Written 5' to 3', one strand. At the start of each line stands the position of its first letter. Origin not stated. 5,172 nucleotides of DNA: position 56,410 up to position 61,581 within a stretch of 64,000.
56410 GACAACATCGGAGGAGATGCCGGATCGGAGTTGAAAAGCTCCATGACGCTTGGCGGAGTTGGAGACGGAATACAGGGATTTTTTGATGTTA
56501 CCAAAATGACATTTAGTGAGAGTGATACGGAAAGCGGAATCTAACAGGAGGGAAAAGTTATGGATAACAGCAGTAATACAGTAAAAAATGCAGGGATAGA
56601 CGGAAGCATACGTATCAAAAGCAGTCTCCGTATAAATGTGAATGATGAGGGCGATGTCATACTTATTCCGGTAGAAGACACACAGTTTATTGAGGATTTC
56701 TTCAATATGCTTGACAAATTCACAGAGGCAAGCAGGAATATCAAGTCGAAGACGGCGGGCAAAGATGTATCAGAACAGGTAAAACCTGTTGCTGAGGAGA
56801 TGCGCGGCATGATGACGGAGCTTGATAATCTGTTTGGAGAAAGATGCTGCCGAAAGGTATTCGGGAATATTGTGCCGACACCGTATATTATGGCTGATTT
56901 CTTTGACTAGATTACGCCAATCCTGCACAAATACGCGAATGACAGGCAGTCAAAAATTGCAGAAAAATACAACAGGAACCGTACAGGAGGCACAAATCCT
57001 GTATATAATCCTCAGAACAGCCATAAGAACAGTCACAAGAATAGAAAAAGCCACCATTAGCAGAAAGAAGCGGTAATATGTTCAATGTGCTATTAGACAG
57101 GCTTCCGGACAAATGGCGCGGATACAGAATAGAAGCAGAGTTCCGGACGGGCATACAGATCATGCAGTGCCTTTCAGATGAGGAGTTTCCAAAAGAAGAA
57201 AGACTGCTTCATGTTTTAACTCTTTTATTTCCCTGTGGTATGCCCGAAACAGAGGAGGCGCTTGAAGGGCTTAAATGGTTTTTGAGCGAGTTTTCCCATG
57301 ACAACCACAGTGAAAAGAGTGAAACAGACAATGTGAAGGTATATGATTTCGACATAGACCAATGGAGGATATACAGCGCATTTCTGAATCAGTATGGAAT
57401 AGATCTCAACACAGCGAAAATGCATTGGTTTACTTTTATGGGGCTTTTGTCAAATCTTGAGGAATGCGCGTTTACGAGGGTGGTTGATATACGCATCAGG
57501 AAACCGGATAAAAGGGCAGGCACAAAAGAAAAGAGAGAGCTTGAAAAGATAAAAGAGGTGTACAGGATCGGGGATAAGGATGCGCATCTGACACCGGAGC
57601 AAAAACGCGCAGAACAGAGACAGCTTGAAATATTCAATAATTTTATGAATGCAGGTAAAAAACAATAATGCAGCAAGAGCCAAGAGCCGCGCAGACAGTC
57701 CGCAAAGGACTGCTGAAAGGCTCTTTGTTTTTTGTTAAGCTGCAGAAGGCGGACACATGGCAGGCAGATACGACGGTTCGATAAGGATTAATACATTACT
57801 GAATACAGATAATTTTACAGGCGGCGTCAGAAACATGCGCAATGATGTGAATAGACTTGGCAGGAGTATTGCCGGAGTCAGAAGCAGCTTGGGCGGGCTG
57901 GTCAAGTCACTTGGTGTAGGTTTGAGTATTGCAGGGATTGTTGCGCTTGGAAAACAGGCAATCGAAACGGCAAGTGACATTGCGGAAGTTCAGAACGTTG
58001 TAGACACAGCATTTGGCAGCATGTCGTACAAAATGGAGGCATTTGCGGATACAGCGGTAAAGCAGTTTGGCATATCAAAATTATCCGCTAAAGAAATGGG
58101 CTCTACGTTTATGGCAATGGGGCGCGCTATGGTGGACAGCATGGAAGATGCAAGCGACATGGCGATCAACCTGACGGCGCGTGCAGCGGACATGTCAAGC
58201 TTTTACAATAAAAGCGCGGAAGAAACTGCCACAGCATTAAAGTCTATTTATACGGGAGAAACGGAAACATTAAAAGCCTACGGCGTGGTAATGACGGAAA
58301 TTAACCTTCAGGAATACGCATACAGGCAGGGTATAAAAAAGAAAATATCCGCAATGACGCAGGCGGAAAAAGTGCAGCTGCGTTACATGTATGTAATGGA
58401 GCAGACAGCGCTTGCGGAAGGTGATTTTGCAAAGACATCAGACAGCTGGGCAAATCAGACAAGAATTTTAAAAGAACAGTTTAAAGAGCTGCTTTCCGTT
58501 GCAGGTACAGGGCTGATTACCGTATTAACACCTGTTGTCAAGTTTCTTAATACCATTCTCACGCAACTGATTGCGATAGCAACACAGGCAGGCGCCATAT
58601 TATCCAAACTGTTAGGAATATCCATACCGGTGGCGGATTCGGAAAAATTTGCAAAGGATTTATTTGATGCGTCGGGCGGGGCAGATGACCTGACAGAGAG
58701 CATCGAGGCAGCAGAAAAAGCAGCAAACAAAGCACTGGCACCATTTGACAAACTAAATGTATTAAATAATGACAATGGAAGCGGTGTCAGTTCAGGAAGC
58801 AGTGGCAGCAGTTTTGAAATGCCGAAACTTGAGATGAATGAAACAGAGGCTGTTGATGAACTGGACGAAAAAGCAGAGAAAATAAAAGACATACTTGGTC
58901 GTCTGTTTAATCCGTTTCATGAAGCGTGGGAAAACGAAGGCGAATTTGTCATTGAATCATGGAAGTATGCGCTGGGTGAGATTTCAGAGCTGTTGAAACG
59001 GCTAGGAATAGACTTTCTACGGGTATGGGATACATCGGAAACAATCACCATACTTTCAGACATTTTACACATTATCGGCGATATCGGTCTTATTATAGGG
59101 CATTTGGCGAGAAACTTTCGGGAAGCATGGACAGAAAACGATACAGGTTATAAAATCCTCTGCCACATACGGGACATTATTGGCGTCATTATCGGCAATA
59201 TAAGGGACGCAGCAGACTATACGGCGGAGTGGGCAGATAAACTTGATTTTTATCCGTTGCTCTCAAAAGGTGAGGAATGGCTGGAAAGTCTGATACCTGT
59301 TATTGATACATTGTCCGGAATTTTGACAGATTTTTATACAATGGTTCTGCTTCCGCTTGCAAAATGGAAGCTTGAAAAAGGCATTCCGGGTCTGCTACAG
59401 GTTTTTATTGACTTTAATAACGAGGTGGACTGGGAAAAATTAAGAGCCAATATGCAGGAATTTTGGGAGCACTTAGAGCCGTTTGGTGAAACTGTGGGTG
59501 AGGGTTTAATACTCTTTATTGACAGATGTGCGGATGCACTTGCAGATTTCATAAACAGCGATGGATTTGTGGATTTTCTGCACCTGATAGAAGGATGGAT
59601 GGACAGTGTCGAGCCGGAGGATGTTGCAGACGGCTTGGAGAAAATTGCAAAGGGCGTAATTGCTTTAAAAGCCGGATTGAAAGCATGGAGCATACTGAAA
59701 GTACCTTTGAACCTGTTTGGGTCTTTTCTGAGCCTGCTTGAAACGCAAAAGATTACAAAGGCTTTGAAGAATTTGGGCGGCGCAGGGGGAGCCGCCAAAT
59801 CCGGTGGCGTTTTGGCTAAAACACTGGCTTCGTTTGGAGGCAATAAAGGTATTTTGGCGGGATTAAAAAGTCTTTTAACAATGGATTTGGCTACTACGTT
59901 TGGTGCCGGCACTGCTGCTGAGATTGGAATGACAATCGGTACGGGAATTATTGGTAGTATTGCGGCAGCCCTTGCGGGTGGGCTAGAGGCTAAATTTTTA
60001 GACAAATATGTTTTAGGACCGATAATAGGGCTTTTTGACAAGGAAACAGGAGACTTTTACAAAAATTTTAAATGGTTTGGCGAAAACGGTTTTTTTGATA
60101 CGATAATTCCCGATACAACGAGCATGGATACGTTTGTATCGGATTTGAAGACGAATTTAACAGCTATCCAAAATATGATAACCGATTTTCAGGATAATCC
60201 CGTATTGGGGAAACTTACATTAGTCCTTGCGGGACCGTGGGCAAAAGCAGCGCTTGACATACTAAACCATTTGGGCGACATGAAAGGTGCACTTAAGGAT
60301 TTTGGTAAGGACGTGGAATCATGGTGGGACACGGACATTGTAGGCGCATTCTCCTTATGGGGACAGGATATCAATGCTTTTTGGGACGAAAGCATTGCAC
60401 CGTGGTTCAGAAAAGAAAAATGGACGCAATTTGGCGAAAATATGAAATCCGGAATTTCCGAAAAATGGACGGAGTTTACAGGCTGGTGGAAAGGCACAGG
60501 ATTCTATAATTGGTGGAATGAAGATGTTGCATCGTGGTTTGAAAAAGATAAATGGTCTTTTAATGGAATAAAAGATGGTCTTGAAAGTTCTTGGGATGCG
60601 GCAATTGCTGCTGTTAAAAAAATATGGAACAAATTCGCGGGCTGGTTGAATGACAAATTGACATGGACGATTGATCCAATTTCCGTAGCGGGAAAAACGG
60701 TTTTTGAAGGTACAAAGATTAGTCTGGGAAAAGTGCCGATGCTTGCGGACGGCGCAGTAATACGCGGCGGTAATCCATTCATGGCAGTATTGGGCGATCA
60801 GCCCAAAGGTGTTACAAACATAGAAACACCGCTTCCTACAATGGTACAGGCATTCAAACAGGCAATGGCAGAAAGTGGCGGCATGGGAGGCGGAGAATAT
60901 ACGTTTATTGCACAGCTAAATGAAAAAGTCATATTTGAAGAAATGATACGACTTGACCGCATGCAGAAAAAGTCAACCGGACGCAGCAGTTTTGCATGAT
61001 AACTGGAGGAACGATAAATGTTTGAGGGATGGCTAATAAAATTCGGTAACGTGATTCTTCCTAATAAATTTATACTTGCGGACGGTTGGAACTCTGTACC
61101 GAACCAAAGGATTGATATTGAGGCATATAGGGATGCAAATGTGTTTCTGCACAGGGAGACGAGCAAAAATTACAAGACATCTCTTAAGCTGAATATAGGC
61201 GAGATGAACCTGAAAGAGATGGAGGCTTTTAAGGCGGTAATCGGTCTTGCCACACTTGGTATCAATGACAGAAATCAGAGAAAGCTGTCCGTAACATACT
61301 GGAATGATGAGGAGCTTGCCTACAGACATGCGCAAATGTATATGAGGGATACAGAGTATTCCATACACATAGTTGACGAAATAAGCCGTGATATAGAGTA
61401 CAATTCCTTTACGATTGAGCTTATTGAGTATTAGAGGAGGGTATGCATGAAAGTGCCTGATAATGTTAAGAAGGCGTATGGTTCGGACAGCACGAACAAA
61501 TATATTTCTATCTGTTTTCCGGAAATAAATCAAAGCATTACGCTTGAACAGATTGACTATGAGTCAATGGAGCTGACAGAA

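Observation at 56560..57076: The tail-chaperone long isoform cannot come from a -1 frameshift: the frame stays open across TAG instead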

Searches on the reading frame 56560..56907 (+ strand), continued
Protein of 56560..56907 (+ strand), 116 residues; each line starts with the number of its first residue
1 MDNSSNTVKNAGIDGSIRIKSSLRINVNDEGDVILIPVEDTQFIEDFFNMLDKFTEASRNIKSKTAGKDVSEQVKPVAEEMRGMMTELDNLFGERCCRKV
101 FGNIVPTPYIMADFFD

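Call 71: search_protein_representatives(alignment_id=A3)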
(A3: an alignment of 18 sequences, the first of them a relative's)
Query: 18 sequences, 163 profile positions. Proteins with E-value up to 0.001 (for the whole library): 570; up to 1e-10: 242; up to 1e-30: 33. The best 150 are listed.
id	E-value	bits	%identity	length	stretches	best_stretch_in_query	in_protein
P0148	3.0e-57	209.4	-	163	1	6-160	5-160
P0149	3.5e-56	206.0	-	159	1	7-153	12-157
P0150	1.0e-50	188.2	-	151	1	15-155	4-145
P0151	8.6e-48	178.7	-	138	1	14-146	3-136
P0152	1.3e-44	168.3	-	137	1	12-144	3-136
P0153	1.3e-43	165.1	-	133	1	15-146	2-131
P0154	1.6e-43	164.8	-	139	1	12-144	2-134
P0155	2.2e-43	164.4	-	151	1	15-160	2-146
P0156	6.1e-41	156.4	-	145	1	15-152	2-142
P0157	2.5e-40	154.4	-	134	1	15-142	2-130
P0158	3.8e-40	153.8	-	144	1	15-152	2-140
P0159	5.1e-40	153.4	-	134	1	15-146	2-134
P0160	3.1e-39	150.9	-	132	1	13-143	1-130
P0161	3.7e-37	144.1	-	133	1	14-145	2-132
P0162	4.7e-37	143.8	-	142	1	15-150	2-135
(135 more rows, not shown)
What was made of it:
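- Of the 150 best, 144 match to profile position 132 or beyond (call 71).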

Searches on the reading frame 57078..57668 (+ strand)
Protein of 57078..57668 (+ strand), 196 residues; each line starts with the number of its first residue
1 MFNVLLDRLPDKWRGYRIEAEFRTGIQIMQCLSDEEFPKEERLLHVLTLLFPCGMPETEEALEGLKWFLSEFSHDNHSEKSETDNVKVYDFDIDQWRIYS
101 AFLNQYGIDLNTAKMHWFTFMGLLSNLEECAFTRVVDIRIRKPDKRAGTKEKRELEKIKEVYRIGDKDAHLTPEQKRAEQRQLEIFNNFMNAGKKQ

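Call 4: search_protein_families(library=pfam, proteins=[window:57078-57668:+], max_evalue=0.1)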
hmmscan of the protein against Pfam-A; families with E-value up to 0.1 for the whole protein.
window:57078-57668:+ (196 aa): 2 families
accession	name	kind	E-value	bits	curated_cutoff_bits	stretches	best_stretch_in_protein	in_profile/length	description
PF06854.16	Phage_Gp15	-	1.2e-30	107.2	23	1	15-163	15-169/170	Bacteriophage Gp15 protein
PF19437.4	VCIP135_N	-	0.035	14.2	27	1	73-122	70-119/169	VCIP135 N-terminal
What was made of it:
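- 57078..57668 (+): Gp15-family gene (PF06854). It is an independent second gene between the tube and tape measure genes. Pfam 1.2e-30 (call 4).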

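Call 7: search_protein_families(library=phrogs, proteins=[window:57078-57668:+], max_evalue=0.01)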
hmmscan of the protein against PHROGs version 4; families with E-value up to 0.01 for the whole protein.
window:57078-57668:+ (196 aa): 1 family
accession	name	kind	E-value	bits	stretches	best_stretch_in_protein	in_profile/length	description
phrog_706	-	unknown function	2.8e-40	139.2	1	4-171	3-189/201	-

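Call 26: search_solved_structures(query=window:57078-57665:+, max_evalue=10)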
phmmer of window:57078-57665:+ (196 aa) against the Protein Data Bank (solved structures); distinct sequences matched with E-value up to 10: 0.

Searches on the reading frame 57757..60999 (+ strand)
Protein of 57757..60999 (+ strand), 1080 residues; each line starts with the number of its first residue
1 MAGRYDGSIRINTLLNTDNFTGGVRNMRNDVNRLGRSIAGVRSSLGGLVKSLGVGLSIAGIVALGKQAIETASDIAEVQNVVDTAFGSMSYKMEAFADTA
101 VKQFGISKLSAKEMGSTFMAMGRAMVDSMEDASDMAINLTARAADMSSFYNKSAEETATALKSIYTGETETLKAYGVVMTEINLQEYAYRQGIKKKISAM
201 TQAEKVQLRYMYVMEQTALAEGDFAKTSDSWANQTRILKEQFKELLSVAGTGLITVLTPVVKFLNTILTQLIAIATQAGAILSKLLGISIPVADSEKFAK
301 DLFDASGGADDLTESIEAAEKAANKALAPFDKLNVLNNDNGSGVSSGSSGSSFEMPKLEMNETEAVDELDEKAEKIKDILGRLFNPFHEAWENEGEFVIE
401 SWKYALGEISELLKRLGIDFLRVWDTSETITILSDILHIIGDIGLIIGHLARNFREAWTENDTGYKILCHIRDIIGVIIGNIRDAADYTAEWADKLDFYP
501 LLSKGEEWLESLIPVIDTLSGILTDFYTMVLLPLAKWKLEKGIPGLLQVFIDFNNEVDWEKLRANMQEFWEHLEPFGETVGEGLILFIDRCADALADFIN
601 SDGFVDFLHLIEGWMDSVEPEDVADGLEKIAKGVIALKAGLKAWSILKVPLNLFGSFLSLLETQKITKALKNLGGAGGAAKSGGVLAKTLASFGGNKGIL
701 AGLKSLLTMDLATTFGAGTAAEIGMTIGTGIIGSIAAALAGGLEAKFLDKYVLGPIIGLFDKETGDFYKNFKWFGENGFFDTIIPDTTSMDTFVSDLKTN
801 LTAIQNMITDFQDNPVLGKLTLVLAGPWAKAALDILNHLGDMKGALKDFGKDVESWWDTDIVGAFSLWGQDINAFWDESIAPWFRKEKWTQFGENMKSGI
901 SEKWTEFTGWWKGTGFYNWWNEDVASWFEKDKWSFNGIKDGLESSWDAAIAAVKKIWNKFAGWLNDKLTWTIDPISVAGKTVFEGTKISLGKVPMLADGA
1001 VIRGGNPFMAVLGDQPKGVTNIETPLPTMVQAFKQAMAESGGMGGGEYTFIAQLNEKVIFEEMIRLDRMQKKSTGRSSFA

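Call 4: search_protein_families(library=pfam, proteins=[window:57757-60999:+], max_evalue=0.1)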
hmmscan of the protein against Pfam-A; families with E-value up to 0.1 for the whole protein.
window:57757-60999:+ (1080 aa): 1 family
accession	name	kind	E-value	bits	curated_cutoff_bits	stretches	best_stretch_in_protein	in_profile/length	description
PF04513.17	Baculo_PEP_C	-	0.072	13.6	38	0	11-75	76-137/140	Baculovirus polyhedron envelope protein, PEP, C terminus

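Call 7: search_protein_families(library=phrogs, proteins=[window:57757-60999:+], max_evalue=0.01)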
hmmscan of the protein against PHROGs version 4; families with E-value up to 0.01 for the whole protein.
window:57757-60999:+ (1080 aa): 9 families
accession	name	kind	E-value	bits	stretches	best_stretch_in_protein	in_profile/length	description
phrog_1535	-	tail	1e-113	382.6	1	19-1077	159-1147/1152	tail length tape measure protein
phrog_28918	-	unknown function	1.1e-51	176.7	2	129-410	95-401/1445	-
phrog_37543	-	unknown function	1.3e-38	134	1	223-598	88-457/622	-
phrog_28083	-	unknown function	3.6e-07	30.1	1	53-274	213-429/830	-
phrog_8462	-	tail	6e-06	26.2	1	49-282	9-270/672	tail length tape measure protein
phrog_23464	-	unknown function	0.00014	21.7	1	980-1046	439-504/539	-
phrog_31409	-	tail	0.00071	19.7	1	20-326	32-340/365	tail length tape measure protein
phrog_3981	-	tail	0.0011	19.1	1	27-270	11-251/584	tail length tape measure protein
phrog_6900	-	tail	0.0021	19.2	1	25-152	48-172/235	tail length tape measure protein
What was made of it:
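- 57757..60999 (+): Tape measure protein gene (context). phrog_1535 at 1e-113 (call 7).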

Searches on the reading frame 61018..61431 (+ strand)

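Call 46: search_protein_families(library=phrogs, proteins=[window:61018-61431:+], max_evalue=0.001)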
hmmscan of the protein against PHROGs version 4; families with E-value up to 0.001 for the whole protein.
window:61018-61431:+ (138 aa): 1 family
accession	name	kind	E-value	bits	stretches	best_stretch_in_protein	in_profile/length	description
phrog_1194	-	unknown function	8.4e-16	59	1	4-138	3-125/125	-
